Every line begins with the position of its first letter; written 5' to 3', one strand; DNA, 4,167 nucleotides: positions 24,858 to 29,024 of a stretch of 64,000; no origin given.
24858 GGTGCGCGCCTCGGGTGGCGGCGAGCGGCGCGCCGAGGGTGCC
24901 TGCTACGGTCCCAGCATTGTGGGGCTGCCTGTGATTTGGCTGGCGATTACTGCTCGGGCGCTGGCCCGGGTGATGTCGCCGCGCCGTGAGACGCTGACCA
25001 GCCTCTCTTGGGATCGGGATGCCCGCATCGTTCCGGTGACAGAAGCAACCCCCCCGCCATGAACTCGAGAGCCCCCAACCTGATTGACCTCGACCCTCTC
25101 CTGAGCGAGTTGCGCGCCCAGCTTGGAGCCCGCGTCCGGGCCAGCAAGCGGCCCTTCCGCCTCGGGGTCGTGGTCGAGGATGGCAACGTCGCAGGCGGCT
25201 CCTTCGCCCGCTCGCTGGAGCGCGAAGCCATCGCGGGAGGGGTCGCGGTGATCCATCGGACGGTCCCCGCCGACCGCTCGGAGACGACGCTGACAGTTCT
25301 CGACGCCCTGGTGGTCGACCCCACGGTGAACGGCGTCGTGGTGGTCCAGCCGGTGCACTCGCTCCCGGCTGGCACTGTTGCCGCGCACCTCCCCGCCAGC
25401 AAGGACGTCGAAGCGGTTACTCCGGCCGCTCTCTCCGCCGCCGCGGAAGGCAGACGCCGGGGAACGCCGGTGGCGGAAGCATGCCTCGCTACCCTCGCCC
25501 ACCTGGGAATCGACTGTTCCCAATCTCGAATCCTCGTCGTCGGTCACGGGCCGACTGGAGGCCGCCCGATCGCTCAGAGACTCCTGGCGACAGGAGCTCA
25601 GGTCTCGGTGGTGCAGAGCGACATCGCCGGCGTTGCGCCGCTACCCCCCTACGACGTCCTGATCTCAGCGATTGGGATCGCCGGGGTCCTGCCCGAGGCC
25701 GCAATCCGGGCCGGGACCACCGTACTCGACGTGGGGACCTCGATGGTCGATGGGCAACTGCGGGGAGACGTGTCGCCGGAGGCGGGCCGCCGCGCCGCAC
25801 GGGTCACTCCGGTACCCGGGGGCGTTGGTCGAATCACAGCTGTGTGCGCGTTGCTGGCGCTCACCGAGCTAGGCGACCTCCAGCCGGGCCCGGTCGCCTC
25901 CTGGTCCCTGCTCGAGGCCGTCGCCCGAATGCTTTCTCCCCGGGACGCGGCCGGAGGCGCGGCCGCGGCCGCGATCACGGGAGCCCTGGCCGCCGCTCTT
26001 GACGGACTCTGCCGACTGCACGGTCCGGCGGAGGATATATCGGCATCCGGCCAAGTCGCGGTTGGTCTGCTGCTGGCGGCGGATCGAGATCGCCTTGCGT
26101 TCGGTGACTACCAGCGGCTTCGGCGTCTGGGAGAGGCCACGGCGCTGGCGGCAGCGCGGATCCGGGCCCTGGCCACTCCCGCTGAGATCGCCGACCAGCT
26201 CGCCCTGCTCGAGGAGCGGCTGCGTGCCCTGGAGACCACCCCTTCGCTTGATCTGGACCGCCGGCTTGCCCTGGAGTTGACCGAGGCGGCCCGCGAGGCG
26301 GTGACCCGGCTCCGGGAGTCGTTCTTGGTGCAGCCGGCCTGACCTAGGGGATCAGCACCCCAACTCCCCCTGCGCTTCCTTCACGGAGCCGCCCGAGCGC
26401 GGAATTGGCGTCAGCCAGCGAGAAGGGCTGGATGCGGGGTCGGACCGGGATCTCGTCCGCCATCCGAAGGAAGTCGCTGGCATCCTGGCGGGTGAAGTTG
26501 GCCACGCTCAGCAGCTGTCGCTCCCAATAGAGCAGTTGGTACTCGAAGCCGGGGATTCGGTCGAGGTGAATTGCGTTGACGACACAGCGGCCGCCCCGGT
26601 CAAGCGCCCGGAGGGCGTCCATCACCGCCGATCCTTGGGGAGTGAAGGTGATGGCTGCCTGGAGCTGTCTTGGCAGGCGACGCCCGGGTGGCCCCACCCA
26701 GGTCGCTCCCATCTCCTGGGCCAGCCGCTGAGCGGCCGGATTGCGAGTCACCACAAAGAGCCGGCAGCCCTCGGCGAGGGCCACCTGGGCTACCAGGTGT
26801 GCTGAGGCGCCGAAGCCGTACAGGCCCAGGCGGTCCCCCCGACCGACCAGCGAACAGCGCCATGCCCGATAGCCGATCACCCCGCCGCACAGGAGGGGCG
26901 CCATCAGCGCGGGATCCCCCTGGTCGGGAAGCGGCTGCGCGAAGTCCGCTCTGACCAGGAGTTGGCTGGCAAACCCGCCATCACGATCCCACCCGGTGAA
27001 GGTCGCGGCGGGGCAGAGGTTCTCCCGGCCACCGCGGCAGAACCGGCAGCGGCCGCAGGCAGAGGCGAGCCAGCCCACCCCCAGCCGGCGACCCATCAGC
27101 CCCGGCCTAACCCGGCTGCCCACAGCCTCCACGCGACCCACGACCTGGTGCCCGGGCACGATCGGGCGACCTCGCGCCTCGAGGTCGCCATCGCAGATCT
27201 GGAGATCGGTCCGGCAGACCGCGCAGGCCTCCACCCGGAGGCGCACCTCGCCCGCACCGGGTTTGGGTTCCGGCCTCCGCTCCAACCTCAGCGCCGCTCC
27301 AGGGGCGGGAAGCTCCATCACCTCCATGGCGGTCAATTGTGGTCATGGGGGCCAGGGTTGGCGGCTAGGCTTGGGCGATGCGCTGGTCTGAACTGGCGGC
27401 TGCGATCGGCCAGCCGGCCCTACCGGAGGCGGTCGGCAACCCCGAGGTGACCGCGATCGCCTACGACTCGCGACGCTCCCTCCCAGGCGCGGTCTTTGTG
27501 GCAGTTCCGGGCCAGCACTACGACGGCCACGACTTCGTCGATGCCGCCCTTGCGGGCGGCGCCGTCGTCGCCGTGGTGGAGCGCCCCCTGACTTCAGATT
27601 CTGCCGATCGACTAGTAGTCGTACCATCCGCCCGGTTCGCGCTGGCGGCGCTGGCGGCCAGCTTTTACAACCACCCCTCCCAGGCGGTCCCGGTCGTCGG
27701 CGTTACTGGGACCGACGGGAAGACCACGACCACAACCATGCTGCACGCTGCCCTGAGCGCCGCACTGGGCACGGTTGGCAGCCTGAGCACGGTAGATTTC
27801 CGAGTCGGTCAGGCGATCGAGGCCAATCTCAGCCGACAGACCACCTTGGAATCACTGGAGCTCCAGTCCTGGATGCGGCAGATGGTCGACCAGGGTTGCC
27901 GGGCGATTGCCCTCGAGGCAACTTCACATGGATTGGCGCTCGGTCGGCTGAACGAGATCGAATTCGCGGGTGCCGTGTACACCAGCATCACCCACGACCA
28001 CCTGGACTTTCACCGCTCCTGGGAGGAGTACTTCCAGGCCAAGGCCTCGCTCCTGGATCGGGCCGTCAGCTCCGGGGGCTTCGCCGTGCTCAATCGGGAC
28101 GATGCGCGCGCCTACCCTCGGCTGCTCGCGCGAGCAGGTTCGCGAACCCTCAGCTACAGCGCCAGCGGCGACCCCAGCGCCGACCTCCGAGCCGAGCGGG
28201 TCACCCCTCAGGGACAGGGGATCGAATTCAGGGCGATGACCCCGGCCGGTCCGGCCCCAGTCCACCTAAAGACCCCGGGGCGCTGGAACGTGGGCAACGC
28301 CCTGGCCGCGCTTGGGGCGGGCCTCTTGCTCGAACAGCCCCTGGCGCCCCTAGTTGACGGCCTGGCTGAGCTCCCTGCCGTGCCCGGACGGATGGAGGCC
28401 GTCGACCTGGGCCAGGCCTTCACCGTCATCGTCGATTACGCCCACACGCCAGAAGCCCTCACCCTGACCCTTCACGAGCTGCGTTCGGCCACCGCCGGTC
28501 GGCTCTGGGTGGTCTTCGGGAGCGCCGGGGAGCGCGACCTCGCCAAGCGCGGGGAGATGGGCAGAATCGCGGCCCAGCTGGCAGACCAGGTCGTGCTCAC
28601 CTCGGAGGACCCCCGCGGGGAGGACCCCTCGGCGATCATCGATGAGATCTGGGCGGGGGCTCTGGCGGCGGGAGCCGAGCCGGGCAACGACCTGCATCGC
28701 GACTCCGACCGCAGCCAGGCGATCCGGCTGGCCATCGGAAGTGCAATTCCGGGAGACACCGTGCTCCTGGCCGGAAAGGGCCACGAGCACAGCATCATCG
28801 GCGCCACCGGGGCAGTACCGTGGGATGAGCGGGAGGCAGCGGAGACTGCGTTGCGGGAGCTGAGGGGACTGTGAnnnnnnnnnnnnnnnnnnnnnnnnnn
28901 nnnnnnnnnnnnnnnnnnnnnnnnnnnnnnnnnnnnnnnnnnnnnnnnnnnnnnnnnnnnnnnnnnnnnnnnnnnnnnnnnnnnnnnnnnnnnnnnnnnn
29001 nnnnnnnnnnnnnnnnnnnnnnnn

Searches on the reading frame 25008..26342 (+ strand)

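Call 38: search_protein_families(library=pfam, proteins=[window:25008-26342:+], max_evalue=0.00001)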
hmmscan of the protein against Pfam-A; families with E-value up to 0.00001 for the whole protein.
window:25008-26342:+ (444 aa): 2 families
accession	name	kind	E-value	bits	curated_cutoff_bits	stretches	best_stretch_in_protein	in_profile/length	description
PF02882.25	THF_DHG_CYH_C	-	2.6e-23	82.6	27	1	154-282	18-149/160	Tetrahydrofolate dehydrogenase/cyclohydrolase, NAD(P)-binding domain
PF00763.28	THF_DHG_CYH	-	3.5e-06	27.7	32.8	1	31-135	6-115/115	Tetrahydrofolate dehydrogenase/cyclohydrolase, catalytic domain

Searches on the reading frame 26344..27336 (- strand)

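Call 38: search_protein_families(library=pfam, proteins=[window:26344-27336:-], max_evalue=0.00001)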
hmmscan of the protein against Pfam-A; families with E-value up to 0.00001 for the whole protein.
window:26344-27336:- (330 aa): 2 families
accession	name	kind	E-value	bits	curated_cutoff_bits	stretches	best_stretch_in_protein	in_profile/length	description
PF08240.17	ADH_N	-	1.7e-23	83.3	23.5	1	27-138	1-104/104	Alcohol dehydrogenase GroES-like domain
PF00107.32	ADH_zinc_N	-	1.5e-08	35.1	31.8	1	180-293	4-127/129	Zinc-binding dehydrogenase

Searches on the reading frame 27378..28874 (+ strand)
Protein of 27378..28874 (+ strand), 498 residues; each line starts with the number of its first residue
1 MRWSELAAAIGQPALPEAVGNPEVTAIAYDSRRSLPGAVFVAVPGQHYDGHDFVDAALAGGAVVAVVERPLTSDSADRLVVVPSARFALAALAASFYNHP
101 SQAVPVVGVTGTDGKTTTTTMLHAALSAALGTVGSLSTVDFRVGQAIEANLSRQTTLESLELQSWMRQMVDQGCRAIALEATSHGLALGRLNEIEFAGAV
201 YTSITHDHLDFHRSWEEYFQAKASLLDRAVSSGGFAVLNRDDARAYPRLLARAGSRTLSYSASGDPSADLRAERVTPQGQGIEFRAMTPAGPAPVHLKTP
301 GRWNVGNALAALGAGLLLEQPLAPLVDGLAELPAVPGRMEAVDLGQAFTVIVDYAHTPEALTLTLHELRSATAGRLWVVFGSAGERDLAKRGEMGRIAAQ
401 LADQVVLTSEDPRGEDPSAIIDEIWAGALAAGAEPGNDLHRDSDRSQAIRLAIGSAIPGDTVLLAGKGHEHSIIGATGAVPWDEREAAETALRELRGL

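Call 39: search_protein_families(library=pfam, proteins=[window:27378-28874:+], max_evalue=0.00001)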
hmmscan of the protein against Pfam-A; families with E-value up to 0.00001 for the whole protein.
window:27378-28874:+ (498 aa): 3 families
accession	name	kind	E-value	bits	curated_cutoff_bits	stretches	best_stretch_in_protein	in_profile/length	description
PF08245.18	Mur_ligase_M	-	3.3e-45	154.9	24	1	109-314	1-199/200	Mur ligase middle domain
PF02875.26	Mur_ligase_C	-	1.3e-31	110.5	28.4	1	337-468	1-127/127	Mur ligase, glutamate ligase domain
PF01225.30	Mur_ligase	-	4.3e-08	33.9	21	1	24-97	2-95/95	Mur ligase family, catalytic domain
